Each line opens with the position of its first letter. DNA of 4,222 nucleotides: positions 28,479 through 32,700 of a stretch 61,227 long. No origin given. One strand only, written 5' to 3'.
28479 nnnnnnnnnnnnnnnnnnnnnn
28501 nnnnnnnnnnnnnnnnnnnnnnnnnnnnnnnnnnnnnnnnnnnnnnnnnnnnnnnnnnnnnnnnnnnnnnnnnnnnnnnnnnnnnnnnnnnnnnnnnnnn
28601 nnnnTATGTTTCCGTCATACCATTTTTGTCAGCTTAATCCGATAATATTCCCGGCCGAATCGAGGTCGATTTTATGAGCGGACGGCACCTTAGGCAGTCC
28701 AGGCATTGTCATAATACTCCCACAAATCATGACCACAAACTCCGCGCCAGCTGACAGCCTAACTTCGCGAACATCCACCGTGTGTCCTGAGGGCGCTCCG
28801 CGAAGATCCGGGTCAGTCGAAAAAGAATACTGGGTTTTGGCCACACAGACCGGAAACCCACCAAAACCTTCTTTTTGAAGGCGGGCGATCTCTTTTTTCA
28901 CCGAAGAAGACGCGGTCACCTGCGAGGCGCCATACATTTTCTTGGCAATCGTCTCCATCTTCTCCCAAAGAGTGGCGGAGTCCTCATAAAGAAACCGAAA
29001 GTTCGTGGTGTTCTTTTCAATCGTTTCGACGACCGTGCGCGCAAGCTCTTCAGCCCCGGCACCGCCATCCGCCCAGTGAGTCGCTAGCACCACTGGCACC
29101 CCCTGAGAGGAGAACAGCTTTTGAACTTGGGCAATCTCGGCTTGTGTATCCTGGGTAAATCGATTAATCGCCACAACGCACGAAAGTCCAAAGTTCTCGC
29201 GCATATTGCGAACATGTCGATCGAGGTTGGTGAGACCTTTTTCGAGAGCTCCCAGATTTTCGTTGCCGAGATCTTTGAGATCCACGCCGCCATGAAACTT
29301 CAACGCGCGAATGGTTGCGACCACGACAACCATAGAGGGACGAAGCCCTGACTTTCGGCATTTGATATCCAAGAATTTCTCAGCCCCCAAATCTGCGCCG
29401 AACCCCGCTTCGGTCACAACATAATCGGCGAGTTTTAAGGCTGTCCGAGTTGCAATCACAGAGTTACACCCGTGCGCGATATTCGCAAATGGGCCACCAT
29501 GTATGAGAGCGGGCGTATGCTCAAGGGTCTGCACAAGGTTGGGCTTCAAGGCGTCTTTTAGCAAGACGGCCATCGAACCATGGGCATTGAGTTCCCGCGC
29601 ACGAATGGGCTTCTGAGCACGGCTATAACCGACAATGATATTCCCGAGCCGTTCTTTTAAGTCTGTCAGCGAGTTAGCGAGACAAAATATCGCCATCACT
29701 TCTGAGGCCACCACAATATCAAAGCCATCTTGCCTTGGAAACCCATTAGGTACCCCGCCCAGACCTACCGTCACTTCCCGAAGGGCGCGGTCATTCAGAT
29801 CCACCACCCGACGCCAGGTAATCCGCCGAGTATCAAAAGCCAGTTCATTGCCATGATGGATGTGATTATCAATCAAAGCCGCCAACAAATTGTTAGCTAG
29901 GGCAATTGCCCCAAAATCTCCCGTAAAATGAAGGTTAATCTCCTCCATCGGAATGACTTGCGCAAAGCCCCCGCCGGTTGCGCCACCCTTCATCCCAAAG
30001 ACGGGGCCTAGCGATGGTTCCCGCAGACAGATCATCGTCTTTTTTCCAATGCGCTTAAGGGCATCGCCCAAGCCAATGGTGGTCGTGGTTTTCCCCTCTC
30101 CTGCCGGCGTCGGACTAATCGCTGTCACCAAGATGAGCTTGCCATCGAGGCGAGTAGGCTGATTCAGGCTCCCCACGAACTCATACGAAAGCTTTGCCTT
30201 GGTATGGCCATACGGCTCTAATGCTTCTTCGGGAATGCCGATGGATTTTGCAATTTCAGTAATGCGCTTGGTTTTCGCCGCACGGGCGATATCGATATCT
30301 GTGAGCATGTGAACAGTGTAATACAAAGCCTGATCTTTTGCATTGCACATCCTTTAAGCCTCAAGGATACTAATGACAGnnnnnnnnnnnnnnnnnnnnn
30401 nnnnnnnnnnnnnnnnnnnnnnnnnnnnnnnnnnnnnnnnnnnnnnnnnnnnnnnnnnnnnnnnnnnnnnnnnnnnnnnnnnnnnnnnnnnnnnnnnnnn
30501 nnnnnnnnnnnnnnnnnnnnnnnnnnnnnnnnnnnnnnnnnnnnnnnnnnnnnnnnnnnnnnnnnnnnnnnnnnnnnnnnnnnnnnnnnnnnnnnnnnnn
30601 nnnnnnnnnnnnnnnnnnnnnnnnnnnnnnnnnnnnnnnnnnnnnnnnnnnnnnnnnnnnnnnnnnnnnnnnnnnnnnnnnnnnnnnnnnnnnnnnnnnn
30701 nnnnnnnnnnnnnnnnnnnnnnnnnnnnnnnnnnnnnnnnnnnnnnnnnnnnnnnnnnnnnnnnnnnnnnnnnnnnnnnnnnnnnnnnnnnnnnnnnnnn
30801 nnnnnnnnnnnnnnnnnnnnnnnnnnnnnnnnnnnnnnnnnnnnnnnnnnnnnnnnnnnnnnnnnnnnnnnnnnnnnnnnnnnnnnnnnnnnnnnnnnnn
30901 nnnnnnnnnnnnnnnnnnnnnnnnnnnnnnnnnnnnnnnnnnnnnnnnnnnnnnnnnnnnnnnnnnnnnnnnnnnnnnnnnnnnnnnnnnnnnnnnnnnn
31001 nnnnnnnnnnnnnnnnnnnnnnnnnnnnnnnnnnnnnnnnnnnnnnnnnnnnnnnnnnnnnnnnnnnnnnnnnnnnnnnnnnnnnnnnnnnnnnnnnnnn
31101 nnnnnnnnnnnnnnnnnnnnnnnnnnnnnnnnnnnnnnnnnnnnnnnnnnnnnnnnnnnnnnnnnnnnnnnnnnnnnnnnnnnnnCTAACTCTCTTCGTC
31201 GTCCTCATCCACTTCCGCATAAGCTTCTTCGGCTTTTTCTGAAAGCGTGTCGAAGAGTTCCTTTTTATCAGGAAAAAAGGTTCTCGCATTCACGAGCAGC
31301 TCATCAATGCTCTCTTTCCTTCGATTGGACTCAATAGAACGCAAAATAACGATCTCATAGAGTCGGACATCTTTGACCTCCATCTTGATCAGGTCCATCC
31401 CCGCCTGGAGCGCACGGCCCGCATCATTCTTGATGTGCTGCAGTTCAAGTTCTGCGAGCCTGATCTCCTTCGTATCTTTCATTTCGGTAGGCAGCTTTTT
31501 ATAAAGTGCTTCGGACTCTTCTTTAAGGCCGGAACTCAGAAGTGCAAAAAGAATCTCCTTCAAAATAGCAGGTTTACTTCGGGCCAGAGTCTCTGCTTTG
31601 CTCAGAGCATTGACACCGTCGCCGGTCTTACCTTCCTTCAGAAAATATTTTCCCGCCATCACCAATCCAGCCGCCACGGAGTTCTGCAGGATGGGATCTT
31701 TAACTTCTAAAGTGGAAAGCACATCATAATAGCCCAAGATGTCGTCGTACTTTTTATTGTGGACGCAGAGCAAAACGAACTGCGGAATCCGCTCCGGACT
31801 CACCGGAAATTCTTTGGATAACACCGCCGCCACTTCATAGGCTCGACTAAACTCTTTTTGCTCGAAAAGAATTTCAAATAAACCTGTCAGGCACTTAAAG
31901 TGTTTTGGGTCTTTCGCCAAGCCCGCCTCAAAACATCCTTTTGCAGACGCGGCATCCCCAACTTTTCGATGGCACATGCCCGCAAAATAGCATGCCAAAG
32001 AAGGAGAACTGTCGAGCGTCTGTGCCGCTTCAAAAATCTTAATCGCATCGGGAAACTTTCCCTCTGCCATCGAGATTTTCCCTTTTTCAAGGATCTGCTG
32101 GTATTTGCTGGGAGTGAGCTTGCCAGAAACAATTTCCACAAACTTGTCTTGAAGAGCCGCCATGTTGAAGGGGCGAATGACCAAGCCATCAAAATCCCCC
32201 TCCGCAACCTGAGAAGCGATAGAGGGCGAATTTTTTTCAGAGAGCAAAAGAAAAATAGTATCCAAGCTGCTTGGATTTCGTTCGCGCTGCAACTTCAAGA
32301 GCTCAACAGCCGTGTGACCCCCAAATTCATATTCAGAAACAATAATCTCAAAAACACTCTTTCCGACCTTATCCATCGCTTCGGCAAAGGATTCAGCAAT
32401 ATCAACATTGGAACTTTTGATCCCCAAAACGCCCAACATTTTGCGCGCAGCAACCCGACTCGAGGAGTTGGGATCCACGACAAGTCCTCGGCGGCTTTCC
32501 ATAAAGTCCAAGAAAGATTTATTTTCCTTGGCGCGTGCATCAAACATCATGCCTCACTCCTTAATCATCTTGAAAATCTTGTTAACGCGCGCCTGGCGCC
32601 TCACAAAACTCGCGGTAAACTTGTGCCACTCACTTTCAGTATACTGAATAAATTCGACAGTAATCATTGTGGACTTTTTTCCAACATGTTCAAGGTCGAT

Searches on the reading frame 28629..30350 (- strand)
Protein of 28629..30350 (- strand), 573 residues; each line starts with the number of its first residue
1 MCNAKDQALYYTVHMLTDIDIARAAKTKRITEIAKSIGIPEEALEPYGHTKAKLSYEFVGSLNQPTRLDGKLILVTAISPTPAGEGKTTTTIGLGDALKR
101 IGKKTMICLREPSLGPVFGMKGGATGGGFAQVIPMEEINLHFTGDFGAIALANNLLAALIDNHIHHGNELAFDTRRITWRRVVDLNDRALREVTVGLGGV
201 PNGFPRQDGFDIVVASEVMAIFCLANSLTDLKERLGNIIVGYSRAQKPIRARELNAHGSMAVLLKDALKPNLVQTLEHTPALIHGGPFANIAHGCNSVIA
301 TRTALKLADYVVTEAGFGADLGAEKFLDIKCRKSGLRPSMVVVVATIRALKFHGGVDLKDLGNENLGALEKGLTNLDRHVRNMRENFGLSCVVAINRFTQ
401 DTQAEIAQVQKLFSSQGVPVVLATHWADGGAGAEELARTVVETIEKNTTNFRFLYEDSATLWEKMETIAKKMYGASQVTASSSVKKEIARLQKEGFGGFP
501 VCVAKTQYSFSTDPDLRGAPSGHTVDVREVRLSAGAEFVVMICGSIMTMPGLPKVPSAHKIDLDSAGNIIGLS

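Call 20: search_protein_families(library=pfam, proteins=[window:28629-30350:-], max_evalue=0.00001)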
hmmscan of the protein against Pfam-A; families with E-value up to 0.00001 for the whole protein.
window:28629-30350:- (573 aa): 1 family
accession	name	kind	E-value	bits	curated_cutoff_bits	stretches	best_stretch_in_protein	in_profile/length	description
PF01268.25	FTHFS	-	1.5e-267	888.7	27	1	17-573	2-556/556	Formate--tetrahydrofolate ligase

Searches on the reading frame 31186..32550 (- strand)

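Call 20: search_protein_families(library=pfam, proteins=[window:31186-32550:-], max_evalue=0.00001)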
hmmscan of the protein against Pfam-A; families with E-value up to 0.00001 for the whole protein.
window:31186-32550:- (454 aa): 1 family
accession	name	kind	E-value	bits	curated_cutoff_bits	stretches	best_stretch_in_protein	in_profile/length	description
PF14559.12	TPR_19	-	1.3e-10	41.9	25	0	198-252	5-59/68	Tetratricopeptide repeat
